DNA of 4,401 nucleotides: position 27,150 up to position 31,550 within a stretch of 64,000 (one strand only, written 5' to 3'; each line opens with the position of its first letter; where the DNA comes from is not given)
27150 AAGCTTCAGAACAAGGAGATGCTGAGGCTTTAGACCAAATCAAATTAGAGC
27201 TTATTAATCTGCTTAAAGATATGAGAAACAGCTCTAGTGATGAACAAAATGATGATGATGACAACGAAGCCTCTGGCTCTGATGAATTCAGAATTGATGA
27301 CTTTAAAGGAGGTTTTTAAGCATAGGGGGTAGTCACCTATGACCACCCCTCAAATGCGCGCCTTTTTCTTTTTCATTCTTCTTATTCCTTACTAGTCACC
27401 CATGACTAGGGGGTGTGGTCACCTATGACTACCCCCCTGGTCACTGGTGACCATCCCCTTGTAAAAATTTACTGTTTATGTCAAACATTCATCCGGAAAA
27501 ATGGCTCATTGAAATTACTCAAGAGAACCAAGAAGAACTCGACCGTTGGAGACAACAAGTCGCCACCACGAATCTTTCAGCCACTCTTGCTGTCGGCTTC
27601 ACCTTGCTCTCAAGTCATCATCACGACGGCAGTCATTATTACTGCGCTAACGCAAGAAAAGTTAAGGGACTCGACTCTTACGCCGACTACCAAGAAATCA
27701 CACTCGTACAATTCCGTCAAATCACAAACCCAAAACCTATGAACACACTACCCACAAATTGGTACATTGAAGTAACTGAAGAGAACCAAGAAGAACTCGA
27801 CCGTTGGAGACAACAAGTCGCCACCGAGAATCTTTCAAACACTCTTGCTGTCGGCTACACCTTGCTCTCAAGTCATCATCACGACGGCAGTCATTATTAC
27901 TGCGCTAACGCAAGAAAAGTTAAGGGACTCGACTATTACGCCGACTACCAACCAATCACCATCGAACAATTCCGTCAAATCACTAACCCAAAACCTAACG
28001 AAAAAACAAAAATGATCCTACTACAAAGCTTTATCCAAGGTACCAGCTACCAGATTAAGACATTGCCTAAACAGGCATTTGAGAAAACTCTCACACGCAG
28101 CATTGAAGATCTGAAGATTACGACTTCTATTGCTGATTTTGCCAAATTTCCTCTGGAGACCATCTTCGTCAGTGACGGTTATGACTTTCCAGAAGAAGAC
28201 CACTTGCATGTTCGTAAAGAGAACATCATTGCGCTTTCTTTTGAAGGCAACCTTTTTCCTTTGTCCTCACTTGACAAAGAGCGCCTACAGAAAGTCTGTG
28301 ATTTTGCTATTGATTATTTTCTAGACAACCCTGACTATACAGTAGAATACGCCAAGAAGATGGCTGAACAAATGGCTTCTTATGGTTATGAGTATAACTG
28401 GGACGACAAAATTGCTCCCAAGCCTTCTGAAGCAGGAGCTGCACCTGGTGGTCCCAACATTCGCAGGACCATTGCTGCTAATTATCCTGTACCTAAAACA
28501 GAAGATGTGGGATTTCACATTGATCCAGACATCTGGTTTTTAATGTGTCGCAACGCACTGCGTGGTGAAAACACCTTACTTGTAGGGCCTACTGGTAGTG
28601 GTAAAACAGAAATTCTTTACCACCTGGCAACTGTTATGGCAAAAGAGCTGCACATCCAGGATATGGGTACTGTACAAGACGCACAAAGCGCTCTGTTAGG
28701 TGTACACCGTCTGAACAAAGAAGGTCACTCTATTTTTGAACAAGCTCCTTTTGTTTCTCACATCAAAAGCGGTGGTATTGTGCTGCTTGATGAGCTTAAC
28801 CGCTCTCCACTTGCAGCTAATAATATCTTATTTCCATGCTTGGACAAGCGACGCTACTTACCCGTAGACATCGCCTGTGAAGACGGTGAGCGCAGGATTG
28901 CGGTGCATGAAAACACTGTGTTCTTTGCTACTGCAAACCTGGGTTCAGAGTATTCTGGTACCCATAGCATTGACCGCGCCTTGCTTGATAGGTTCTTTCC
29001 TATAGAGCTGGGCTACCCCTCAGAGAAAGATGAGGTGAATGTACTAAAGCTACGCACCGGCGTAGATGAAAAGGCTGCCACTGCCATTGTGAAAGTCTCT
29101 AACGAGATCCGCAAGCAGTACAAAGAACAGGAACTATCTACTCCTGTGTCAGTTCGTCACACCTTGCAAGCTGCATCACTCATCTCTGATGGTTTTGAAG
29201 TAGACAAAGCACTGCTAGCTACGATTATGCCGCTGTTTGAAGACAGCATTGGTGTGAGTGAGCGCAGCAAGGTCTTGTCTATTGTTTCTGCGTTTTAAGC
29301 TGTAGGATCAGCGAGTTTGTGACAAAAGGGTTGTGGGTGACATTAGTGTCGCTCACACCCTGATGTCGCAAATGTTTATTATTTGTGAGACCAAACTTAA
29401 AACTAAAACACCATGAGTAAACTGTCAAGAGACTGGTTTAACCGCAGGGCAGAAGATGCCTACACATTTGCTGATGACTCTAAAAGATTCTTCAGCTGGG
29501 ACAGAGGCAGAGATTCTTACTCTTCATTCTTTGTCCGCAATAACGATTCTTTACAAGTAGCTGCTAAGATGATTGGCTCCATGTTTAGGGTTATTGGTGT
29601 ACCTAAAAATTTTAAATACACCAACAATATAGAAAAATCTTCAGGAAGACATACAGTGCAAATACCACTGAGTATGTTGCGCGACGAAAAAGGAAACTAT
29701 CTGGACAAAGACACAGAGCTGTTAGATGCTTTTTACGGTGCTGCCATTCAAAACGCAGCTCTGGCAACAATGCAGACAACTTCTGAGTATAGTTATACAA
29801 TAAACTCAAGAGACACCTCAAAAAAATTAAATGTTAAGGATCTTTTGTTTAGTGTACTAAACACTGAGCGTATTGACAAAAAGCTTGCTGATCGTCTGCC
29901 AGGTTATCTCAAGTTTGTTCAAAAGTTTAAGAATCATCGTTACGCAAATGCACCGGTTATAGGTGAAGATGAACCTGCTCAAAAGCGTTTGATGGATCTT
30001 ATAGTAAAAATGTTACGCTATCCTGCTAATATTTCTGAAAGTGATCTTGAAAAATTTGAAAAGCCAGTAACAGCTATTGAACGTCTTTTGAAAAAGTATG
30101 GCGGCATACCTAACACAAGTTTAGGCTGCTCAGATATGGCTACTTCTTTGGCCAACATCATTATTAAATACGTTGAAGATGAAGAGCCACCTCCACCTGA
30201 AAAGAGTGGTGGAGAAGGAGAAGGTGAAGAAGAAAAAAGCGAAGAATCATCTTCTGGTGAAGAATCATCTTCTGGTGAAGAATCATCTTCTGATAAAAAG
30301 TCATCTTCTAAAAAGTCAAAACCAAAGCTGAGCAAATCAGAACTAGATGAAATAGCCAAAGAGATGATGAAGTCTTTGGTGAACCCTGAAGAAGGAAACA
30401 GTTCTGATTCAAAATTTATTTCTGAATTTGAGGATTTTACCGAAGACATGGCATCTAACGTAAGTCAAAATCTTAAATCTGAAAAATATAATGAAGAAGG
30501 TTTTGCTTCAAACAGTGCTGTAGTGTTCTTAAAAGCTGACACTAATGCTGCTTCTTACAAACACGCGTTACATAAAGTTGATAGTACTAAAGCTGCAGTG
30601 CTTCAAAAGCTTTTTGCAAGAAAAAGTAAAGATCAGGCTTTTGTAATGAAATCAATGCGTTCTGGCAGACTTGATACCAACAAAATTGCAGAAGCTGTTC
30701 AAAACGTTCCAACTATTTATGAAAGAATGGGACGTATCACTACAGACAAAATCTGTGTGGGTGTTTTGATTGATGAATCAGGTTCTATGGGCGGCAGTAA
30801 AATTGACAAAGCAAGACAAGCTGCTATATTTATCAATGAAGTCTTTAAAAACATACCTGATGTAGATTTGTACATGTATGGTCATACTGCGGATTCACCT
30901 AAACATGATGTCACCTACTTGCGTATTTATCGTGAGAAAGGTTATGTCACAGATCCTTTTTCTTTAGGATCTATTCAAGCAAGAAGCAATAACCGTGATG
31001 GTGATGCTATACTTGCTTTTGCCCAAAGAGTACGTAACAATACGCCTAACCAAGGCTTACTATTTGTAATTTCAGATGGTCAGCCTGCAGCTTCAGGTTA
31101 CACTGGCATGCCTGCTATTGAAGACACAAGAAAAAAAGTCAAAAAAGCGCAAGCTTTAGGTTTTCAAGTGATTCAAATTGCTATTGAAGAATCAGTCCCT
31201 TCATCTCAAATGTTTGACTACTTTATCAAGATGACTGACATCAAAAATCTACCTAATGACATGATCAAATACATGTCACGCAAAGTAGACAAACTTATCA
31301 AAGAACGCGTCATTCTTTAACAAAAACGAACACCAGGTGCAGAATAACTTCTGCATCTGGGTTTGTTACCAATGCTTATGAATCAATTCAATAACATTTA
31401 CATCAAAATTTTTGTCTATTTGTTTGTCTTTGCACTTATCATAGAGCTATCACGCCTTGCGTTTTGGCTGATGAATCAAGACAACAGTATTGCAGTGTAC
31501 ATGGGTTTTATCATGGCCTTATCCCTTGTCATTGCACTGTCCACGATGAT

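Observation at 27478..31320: Phage-encoded MoxR-family AAA+ ATPase plus vWA/MIDAS protein pair (CobS/CobT-like) with unusual additions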

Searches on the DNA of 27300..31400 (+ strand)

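Call 6: search_dna_similar(query=window:27300-31400:+, collection=phages, mode=near, max_rows=25)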
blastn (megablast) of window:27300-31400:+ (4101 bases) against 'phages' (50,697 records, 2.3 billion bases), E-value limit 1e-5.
No match.

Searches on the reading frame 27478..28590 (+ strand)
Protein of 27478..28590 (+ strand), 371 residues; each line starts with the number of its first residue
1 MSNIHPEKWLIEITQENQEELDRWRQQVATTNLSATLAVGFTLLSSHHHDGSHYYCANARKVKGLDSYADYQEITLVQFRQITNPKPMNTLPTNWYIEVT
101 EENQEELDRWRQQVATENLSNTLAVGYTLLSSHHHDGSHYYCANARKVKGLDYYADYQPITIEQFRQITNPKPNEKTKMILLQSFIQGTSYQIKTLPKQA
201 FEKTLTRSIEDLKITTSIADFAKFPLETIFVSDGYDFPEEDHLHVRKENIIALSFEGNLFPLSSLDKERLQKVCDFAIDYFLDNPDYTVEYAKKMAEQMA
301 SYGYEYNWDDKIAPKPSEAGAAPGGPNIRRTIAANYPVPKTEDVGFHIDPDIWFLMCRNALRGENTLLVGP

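Call 89: search_solved_structures(query=A3, max_evalue=0.001)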
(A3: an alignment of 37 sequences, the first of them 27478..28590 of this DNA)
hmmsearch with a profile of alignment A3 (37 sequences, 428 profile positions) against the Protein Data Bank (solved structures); distinct sequences matched with E-value up to 0.001: 55.
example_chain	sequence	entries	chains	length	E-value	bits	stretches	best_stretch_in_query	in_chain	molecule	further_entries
6i27_A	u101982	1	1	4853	4.8e-56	193.7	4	184-365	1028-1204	Midasin,Midasin,Midasin,Midasin,Midasin,Midasin,Midasin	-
6i26_A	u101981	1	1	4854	4.8e-56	193.7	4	184-365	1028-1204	Midasin,Midasin,Midasin,Midasin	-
6hyp_A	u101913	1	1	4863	4.9e-56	193.7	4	184-365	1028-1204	Midasin,Midasin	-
5jcs_s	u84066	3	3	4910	5.3e-56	193.6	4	184-365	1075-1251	Midasin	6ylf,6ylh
6or5_A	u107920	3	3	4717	2.8e-51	178.1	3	188-366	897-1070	Midasin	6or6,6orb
9qh4_A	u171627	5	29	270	3.7e-26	95.3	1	188-412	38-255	Protein NorQ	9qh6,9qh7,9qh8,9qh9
9qhd_A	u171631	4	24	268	1.7e-25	93.1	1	188-411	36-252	Nitric oxide reductase NorQ protein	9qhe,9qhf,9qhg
5c3c_A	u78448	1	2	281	7.6e-20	74.5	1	188-411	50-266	CbbQ/NirQ/NorQ domain protein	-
6l1q_C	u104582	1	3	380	1e-19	74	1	188-411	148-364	CbbQ protein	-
6uqe_A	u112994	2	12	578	5.7e-09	38.7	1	188-279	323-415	ATP-dependent Clp protease ATP-binding subunit ClpA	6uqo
7uiv_A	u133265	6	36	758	1.5e-08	37.3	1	188-279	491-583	ATP-dependent Clp protease ATP-binding subunit ClpA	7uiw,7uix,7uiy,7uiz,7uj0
6w1z_A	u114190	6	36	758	1.5e-08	37.3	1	188-279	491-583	ATP-dependent Clp protease ATP-binding subunit ClpA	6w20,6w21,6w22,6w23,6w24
1ksf_X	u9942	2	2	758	1.5e-08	37.3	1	188-279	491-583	ATP-DEPENDENT CLP PROTEASE ATP-BINDING SUBUNIT CLPA | ClpA protein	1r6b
9ujv_A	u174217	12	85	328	9.3e-08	34.7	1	291-388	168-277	Cobaltochelatase subunit CobS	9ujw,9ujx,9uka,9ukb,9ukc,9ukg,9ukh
9udk_A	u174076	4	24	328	9.4e-08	34.7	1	291-388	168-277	Cobaltochelatase subunit CobS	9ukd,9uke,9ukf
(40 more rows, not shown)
